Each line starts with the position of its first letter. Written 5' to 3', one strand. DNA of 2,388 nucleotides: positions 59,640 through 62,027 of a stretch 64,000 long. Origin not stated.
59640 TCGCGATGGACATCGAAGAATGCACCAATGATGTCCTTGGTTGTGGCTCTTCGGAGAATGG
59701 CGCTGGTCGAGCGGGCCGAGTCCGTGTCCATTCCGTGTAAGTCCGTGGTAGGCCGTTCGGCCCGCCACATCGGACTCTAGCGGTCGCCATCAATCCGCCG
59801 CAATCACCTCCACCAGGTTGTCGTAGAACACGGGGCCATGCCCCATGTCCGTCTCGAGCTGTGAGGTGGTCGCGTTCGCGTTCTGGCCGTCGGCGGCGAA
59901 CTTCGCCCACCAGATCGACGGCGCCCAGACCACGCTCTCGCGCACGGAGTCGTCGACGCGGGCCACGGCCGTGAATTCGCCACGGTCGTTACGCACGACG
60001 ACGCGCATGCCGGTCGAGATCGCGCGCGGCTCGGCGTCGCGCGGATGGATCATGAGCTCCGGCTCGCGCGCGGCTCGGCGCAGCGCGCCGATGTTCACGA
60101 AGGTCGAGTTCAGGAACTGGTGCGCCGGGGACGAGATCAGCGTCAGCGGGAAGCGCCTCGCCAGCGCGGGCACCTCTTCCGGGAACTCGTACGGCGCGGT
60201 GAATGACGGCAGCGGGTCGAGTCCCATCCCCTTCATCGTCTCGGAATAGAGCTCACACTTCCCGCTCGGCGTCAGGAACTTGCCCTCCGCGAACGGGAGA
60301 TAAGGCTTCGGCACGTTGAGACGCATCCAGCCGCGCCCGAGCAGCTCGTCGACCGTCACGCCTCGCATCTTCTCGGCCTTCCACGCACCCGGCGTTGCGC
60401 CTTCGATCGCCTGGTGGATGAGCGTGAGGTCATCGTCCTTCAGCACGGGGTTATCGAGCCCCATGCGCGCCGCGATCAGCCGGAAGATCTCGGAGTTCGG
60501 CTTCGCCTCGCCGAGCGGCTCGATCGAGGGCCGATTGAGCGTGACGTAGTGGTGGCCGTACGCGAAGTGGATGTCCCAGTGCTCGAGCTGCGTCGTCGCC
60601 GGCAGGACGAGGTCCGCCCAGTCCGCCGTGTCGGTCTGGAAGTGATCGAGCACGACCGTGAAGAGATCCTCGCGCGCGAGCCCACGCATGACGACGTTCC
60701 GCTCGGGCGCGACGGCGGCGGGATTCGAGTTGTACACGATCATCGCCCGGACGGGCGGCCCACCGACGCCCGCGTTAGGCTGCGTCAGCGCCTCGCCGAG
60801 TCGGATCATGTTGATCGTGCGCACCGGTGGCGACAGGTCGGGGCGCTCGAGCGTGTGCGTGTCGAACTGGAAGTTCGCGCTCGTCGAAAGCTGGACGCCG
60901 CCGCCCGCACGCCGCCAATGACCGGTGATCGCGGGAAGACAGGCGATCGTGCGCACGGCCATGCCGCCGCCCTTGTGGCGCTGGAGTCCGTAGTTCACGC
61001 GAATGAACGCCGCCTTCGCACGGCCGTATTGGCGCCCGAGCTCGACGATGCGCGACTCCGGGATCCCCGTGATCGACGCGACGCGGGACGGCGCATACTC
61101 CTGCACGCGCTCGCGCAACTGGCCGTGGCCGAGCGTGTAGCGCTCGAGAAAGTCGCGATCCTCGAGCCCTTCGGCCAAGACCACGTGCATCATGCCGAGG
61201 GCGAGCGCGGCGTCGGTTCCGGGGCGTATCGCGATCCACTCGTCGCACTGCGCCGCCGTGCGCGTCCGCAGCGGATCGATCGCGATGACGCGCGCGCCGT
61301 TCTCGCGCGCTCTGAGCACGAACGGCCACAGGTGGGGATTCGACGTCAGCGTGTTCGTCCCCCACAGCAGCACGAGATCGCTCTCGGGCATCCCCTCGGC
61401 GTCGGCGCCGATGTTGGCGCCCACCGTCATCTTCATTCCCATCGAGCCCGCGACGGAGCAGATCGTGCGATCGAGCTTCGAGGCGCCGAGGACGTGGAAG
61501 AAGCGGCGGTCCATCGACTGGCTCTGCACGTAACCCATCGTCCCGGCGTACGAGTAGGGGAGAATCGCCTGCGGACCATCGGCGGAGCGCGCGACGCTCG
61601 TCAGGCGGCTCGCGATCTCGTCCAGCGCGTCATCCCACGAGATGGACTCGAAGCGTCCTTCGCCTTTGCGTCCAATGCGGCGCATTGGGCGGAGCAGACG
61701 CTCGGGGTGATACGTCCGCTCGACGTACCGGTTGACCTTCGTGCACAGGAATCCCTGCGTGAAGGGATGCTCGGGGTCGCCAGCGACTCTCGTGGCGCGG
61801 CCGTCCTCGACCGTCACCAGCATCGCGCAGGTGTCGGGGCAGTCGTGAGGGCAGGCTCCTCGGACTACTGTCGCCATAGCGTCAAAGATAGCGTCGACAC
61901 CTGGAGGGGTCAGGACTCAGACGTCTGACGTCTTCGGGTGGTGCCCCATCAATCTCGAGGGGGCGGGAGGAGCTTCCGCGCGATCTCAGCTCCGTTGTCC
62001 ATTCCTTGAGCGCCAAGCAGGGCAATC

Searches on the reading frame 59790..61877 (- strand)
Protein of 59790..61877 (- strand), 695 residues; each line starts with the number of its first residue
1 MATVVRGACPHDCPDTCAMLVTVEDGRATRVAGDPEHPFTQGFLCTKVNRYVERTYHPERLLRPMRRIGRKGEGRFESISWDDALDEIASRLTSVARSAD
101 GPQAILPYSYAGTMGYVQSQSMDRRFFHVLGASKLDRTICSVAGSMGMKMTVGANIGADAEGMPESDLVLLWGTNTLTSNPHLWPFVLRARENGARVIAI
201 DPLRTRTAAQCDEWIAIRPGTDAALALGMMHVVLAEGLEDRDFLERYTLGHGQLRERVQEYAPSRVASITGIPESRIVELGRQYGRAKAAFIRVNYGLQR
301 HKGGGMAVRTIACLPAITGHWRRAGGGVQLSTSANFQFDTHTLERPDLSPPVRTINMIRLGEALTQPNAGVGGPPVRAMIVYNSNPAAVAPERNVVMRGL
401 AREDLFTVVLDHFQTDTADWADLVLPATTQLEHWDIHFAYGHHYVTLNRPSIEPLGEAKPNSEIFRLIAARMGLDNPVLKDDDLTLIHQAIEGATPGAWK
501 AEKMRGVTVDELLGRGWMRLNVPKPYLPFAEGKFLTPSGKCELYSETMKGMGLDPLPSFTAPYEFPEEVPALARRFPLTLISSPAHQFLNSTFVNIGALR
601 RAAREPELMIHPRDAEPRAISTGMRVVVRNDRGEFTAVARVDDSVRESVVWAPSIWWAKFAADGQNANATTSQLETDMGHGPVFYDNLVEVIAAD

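Call 89: search_protein_families(library=pfam, proteins=[window:59790-61877:-], max_evalue=0.00001)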
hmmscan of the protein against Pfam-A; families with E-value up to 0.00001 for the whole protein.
window:59790-61877:- (695 aa): 3 families
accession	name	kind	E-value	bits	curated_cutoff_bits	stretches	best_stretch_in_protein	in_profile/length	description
PF00384.28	Molybdopterin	-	1.4e-44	153.1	24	1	60-470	1-352/353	Molybdopterin oxidoreductase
PF01568.27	Molydop_binding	-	9.3e-21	74.4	26.8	1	578-682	1-104/110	Molydopterin dinucleotide binding domain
PF04879.21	Molybdop_Fe4S4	-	9e-13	48.4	22.7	1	3-57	2-55/55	Molybdopterin oxidoreductase Fe4S4 domain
